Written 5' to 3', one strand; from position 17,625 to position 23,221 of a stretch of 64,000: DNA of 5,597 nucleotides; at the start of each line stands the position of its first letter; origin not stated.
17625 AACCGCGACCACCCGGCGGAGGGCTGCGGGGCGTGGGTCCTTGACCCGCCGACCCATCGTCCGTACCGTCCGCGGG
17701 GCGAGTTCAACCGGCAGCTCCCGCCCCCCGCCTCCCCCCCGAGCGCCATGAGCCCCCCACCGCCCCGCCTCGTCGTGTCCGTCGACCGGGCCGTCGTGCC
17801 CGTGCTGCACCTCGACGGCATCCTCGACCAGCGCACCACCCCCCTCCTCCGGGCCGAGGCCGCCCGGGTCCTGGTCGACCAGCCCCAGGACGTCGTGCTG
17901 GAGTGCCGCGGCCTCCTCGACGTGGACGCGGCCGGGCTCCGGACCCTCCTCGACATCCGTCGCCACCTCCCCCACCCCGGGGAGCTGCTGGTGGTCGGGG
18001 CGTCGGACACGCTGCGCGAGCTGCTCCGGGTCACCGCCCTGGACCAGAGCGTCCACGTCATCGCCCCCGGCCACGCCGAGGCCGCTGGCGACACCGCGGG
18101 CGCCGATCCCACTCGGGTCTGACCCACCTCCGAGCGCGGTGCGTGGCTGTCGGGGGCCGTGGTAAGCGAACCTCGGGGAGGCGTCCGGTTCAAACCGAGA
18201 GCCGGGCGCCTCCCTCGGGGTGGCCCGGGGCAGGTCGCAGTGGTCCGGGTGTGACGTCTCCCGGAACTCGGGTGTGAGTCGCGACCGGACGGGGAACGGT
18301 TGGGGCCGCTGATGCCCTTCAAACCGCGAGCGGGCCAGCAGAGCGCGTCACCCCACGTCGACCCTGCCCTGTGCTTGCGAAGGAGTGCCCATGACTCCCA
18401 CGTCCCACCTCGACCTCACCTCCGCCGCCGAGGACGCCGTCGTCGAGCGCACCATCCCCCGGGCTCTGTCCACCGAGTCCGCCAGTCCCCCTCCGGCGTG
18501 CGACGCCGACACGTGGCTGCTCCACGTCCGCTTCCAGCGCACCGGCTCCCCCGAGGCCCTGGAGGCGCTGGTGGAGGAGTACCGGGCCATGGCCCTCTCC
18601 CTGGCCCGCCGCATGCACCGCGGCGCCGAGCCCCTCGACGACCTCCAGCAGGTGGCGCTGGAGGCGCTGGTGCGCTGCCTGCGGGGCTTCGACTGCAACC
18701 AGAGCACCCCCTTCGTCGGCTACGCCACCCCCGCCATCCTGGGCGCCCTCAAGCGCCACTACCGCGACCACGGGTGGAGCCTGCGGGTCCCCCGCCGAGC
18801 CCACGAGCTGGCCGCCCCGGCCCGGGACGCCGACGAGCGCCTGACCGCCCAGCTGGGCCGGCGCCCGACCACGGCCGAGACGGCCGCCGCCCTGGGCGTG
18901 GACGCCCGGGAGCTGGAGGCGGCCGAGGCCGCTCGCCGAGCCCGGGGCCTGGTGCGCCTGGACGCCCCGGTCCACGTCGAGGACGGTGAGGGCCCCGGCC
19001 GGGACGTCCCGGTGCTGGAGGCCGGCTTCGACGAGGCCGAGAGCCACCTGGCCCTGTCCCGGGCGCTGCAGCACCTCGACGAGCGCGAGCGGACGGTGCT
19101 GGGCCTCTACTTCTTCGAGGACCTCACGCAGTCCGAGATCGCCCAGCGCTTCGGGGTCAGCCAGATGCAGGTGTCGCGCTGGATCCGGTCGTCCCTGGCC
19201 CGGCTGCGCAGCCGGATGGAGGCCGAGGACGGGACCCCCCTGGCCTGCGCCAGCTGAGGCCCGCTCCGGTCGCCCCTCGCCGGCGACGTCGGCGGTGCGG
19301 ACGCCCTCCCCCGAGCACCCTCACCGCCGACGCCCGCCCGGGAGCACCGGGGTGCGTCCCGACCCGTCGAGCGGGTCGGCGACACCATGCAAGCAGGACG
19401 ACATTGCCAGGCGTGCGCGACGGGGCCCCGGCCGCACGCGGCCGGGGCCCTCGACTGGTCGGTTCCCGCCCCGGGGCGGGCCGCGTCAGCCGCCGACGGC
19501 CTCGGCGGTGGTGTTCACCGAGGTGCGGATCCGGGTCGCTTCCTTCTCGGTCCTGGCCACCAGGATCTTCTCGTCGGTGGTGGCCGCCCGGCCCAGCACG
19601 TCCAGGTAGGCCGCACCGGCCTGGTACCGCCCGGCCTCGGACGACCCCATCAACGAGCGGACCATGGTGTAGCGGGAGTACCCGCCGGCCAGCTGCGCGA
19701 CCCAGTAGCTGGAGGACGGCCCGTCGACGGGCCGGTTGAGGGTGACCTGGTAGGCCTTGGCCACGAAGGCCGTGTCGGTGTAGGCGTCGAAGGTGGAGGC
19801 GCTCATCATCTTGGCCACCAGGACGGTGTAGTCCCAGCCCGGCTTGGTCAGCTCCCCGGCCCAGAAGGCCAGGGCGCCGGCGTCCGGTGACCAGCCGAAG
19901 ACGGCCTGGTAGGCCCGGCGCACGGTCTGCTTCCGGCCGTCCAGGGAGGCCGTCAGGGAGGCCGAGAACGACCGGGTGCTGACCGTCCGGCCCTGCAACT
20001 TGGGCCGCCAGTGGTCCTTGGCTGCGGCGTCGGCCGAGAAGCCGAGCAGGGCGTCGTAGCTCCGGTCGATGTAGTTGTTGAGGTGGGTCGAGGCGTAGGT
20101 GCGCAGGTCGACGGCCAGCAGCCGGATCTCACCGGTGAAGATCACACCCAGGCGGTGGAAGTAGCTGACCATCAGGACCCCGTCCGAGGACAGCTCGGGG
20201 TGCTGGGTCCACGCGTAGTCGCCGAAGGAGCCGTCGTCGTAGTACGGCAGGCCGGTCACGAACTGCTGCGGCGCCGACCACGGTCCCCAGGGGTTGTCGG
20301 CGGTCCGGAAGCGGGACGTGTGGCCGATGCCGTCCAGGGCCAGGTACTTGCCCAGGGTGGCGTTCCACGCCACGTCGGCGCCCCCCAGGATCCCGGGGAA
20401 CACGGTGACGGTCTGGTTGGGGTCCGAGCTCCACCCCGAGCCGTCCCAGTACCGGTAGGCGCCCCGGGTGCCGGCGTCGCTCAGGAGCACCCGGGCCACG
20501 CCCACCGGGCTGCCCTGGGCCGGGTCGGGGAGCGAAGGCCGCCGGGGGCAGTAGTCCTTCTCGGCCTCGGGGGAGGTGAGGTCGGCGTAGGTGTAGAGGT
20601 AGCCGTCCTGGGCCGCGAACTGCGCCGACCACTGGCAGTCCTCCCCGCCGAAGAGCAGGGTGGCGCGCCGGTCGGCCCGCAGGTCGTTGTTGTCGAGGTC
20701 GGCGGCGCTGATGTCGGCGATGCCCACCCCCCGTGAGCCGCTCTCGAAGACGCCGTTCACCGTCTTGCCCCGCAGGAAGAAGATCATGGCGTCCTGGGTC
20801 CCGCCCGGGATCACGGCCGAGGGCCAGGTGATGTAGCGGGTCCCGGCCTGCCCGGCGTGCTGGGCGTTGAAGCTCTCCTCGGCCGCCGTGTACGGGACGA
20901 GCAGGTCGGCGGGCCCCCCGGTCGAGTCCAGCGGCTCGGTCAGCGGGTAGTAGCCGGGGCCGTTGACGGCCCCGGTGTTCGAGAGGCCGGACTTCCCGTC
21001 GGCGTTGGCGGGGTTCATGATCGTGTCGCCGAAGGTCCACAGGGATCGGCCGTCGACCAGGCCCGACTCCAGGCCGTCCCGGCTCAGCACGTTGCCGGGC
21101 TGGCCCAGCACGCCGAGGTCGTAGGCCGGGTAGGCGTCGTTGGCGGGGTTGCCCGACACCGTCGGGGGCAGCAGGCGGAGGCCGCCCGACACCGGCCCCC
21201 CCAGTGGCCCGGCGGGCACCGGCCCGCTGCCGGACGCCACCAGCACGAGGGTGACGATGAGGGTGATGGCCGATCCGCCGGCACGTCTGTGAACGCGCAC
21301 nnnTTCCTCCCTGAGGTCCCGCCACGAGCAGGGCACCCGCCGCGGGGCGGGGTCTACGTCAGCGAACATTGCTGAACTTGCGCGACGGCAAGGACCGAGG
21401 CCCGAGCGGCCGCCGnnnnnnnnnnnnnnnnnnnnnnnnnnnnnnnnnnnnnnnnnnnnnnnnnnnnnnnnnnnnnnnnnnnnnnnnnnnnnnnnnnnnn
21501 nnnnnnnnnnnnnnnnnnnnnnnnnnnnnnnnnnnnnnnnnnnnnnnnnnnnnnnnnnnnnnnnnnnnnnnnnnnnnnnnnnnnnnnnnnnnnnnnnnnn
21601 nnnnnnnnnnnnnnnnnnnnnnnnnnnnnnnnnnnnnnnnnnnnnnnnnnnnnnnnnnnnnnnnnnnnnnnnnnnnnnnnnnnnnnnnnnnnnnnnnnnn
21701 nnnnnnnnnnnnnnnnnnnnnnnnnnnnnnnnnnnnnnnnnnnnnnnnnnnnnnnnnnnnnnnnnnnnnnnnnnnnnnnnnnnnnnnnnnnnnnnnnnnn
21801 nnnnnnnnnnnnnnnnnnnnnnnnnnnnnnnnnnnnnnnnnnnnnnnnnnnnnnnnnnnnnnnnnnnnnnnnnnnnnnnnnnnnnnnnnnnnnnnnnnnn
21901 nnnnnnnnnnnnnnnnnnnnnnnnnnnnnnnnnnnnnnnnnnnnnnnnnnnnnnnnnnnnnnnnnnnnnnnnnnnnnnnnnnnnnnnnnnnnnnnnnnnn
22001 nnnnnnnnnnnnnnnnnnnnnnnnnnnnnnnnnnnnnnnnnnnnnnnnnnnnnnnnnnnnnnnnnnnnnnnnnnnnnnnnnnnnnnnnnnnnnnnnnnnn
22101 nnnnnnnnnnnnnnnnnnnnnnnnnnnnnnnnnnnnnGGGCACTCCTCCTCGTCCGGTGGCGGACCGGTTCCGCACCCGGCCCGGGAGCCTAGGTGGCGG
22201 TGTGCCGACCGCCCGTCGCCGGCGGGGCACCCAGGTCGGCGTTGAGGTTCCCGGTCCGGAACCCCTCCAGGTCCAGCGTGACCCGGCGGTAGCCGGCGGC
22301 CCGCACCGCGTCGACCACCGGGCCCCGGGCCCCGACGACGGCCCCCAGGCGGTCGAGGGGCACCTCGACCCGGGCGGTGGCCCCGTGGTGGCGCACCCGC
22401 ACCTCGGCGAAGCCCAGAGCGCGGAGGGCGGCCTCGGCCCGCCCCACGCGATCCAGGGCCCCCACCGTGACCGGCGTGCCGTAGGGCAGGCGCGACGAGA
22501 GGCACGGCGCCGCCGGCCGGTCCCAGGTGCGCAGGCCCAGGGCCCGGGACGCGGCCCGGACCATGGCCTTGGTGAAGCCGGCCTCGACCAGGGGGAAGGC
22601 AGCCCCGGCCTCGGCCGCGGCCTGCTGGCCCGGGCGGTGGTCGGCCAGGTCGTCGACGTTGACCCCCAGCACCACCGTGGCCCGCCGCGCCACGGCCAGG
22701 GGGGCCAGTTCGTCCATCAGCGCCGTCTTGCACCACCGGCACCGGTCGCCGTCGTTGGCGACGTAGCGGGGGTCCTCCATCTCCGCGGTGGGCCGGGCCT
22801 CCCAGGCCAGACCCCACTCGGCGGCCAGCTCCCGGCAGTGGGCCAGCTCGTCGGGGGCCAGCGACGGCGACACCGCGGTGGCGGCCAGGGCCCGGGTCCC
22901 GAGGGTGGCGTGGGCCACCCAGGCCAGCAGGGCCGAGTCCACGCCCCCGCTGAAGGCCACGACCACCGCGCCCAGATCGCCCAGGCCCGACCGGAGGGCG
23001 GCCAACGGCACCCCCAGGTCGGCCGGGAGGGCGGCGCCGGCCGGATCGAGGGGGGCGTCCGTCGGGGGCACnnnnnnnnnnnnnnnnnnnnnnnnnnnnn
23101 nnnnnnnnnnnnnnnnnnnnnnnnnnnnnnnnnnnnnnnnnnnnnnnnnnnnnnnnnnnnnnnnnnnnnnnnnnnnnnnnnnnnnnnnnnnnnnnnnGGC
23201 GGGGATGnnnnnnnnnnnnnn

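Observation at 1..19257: About 19-kb general-stress/dormancy island wired by one recurring SigB/SigF-type promoter motif and carrying its own sigma factors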

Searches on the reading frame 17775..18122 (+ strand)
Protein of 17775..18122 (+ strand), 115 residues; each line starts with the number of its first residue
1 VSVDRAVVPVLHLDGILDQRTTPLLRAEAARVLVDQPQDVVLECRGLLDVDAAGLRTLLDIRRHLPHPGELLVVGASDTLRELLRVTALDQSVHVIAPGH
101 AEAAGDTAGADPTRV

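Call 10: search_protein_families(library=pfam, proteins=[window:17775-18122:+], max_evalue=0.01)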
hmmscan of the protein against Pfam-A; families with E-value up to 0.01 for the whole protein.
window:17775-18122:+ (115 aa): 2 families
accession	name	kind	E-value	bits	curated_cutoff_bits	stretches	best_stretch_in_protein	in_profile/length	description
PF01740.26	STAS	-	3.5e-12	46.5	22.6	1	8-97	10-100/106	STAS domain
PF13466.11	STAS_2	-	6.1e-11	42.8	29.2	1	11-90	1-80/80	STAS domain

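Call 12: search_protein_families(library=ncbifam, proteins=[window:17775-18122:+], max_evalue=0.001)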
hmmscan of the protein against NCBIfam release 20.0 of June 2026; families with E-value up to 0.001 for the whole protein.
window:17775-18122:+ (115 aa): 2 families
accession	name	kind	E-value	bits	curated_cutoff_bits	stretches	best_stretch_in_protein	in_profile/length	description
TIGR00377.1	ant_ant_sig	superfamily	1.2e-09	38.1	53.45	1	8-95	13-102/108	anti-sigma factor antagonist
NF033618.0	mlaB_1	equivalog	0.00013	22.3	90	1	10-93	11-92/94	lipid asymmetry maintenance protein MlaB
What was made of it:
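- On SigB/SigF/SigG subfamily of group-3 sigma factors (TIGR02980): A STAS gene is present at 17748-18122 (calls 10, 12).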

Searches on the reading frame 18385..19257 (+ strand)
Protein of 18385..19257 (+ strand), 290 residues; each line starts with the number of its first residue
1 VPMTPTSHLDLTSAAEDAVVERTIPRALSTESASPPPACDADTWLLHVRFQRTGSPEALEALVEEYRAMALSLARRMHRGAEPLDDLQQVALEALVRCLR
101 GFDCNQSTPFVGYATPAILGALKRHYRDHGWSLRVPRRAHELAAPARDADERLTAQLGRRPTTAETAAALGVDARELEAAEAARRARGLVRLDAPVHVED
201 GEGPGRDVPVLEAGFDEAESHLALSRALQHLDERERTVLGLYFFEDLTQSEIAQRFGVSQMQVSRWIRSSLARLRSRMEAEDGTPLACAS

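Call 10: search_protein_families(library=pfam, proteins=[window:18385-19257:+], max_evalue=0.01)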
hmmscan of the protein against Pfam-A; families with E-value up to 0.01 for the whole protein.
window:18385-19257:+ (290 aa): 10 families
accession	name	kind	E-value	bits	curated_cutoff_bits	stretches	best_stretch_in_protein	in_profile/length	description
PF04545.22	Sigma70_r4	-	2.7e-17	62.5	24.1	1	227-275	1-49/50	Sigma-70, region 4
PF04542.20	Sigma70_r2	-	1.8e-11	44.1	24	1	62-131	1-70/71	Sigma-70 region 2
PF08281.18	Sigma70_r4_2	-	1.9e-10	40.7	25.7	1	222-274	2-54/54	Sigma-70, region 4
PF13384.12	HTH_23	-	2e-06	27.9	24.6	1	241-268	11-39/50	Homeodomain-like domain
PF04539.22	Sigma70_r3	-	4.7e-06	27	25.3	1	147-201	7-60/78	Sigma-70 region 3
PF13518.12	HTH_28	-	8.3e-05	23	25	1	245-268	11-34/52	Helix-turn-helix domain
PF07638.17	Sigma70_ECF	-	0.00033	21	21.1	1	216-273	118-176/185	ECF sigma factor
PF13613.12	HTH_Tnp_4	-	0.00058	19.8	27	1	247-278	20-51/53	Helix-turn-helix of DDE superfamily endonuclease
PF04297.20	UPF0122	-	0.0013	19.4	22.7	1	231-270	18-57/101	Putative helix-turn-helix protein, YlxM / p13 like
PF01381.28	HTH_3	-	0.0014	19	23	1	246-268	9-31/55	Helix-turn-helix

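Call 11: find_encoding_contigs(protein=window:18385-19257:+, flank=10000, max_places=6)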
Protein window:18385-19257:+ (290 aa): no gene with exactly this product is on record in the collection.

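Call 12: search_protein_families(library=ncbifam, proteins=[window:18385-19257:+], max_evalue=0.001)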
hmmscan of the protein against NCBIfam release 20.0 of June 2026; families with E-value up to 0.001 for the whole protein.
window:18385-19257:+ (290 aa): 59 families (the best 25 are shown)
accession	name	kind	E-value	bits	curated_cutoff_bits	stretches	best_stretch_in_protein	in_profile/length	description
TIGR02980.1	SigBFG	subfamily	4e-56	190.3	234.35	1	57-278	3-226/227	SigB/SigF/SigG family RNA polymerase sigma factor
NF005514.0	PRK07122.1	subfamily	8.5e-50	169.3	372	1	60-279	43-264/264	RNA polymerase sigma factor SigF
NF005644.0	PRK07408.1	subfamily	1.8e-40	139.2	261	1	41-281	11-256/258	RNA polymerase sigma factor SigF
TIGR02941.1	Sigma_B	equivalog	3.9e-38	131.4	315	1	47-276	19-251/255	RNA polymerase sigma factor SigB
TIGR02885.1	spore_sigF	equivalog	5.9e-37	127.7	321.45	1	50-278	4-231/231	RNA polymerase sporulation sigma factor SigF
NF004052.0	PRK05572.1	subfamily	9.7e-37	126.8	311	1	48-279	23-251/252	SigF/SigG family RNA polymerase sporulation sigma factor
NF006071.0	PRK08215.1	equivalog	1.4e-30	106.7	372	1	52-277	32-256/258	RNA polymerase sporulation sigma factor SigG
TIGR02937.1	sigma70-ECF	superfamily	8.9e-30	103.5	42.9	1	57-278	1-165/165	sigma-70 family RNA polymerase sigma factor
TIGR02479.1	FliA_WhiG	subfamily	3.3e-29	102.2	189.6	1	68-279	11-224/224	FliA/WhiG family RNA polymerase sigma factor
TIGR02850.1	spore_sigG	equivalog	5.2e-29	101.5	457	1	46-276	24-252/254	RNA polymerase sporulation sigma factor SigG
NF005413.0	PRK06986.1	subfamily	4.1e-26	92.3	201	1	65-280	25-238/241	RNA polymerase sigma factor FliA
NF004572.0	PRK05911.1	equivalog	2.1e-21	76.4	378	1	55-278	21-253/257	RNA polymerase sigma factor sigma-28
NF004935.0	PRK06288.1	equivalog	4.8e-19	69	343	1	46-279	22-263/270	RNA polymerase sigma factor WhiG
NF005920.0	PRK07921.1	subfamily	9.5e-16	57.7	464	1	58-280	91-320/328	RNA polymerase sigma factor SigB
NF005809.0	PRK07670.1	equivalog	4e-15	56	326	1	49-280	15-252/255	FliA/WhiG family RNA polymerase sigma factor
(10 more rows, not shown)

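Call 46: search_solved_structures(query=window:18385-19257:+, max_evalue=1e-10, show_alignments=1)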
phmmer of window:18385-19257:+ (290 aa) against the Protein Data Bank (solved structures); distinct sequences matched with E-value up to 1e-10: 19.
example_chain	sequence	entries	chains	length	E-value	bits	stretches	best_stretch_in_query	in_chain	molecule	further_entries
8x6g_H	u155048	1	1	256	1.4e-30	109.8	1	42-276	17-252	RNA polymerase sigma factor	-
1l0o_C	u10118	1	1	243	7.2e-30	107.5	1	48-271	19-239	sigma factor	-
6pfv_A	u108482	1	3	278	4.9e-19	72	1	33-278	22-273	RNA polymerase sigma factor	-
6pfj_A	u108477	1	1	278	9.5e-18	67.8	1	33-278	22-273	RNA polymerase sigma factor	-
8jzt_A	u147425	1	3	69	2.9e-15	59.6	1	212-279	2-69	RNA polymerase sigma factor SigF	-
9wsm_F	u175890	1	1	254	7.6e-14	55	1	57-278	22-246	RNA polymerase sigma factor FliA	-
9wsf_A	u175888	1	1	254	8.9e-14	54.7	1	56-278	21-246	RNA polymerase sigma factor FliA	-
6pmi_F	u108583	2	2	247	6.3e-13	52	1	67-278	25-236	RNA polymerase sigma factor FliA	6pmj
7pp4_f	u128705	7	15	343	6.9e-12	48.5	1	59-278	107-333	RNA polymerase sigma factor SigB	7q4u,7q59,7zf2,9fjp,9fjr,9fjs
9ujk_F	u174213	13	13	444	1.1e-11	47.8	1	52-275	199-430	RNA polymerase sigma factor SigA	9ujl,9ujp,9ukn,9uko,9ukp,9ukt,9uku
5x21_F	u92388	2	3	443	1.2e-11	47.8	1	52-275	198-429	RNA polymerase sigma factor SigA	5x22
4g7h_F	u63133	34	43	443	1.2e-11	47.8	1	52-275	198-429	RNA polymerase sigma factor | DNA directed RNA polymerase sigma factor A | RNA polymerase sigma factor SigA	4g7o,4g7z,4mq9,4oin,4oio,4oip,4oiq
9dvs_G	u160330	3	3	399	1.2e-11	47.7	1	58-275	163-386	RNA polymerase sigma factor SigA1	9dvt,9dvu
1iw7_F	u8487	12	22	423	1.3e-11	47.7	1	52-275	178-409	RNA polymerase sigma-70 subunit | principal sigma factor | DNA-directed RNA polymerase sigma chain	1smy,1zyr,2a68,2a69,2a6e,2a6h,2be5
3dxj_F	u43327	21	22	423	1.3e-11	47.7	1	52-275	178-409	RNA polymerase pricipal sigma factor (RpoD); CHAIN F, P | RNA polymerase sigma factor | RNA polymerase sigma factor SigA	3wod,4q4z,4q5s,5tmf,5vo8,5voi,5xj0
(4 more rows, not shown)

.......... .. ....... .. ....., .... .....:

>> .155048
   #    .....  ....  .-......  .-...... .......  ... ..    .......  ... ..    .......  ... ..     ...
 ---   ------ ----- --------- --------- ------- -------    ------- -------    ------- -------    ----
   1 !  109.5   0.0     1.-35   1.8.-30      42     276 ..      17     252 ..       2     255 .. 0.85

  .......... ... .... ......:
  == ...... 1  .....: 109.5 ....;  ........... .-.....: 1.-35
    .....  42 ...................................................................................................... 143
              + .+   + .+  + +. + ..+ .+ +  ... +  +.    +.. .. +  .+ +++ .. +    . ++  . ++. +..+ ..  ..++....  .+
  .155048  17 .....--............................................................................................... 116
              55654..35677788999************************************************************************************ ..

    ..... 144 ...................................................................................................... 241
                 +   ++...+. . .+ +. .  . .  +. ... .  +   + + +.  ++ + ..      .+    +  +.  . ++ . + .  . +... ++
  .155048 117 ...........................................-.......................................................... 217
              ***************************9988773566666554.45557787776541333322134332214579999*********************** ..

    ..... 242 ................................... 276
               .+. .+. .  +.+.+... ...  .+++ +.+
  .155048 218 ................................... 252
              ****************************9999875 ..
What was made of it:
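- On SigB/SigF/SigG subfamily of group-3 sigma factors (TIGR02980): FliA and SigA score far lower (call 46).
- Their nearest solved structures are SigB/SigF-type sigmas (call 46).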

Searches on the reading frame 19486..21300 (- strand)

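Call 10: search_protein_families(library=pfam, proteins=[window:19486-21300:-], max_evalue=0.01)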
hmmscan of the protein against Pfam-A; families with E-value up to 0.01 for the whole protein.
window:19486-21300:- (604 aa): 3 families
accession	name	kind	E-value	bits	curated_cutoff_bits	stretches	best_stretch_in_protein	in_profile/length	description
PF13946.11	DUF4214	-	3.6e-15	56.2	23.2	1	506-556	16-68/72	Domain of unknown function (DUF4214)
PF13810.12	DUF4185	-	2.6e-13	50.3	39.5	1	218-350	158-273/309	Domain of unknown function (DUF4185)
PF10708.14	DUF2510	-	0.0034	17.5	24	1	276-295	7-27/35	Protein of unknown function (DUF2510)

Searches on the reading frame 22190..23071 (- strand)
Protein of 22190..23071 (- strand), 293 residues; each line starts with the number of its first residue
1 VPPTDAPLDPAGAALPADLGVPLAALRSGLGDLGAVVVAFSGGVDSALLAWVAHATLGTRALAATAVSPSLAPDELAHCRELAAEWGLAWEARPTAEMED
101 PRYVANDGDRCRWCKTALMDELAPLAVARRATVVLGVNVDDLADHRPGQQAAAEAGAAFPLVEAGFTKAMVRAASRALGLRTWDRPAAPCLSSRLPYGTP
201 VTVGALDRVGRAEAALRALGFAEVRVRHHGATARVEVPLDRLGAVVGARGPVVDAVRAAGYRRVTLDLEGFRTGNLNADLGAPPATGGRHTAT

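Call 10: search_protein_families(library=pfam, proteins=[window:22190-23071:-], max_evalue=0.01)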
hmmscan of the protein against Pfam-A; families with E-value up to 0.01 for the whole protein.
window:22190-23071:- (293 aa): 2 families
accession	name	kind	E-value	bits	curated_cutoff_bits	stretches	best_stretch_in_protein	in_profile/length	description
PF02540.23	NAD_synthase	-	0.0025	17.4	21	1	35-89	20-75/242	NAD synthase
PF01171.26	ATP_bind_3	-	0.0077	16.4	27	0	36-88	2-59/182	PP-loop family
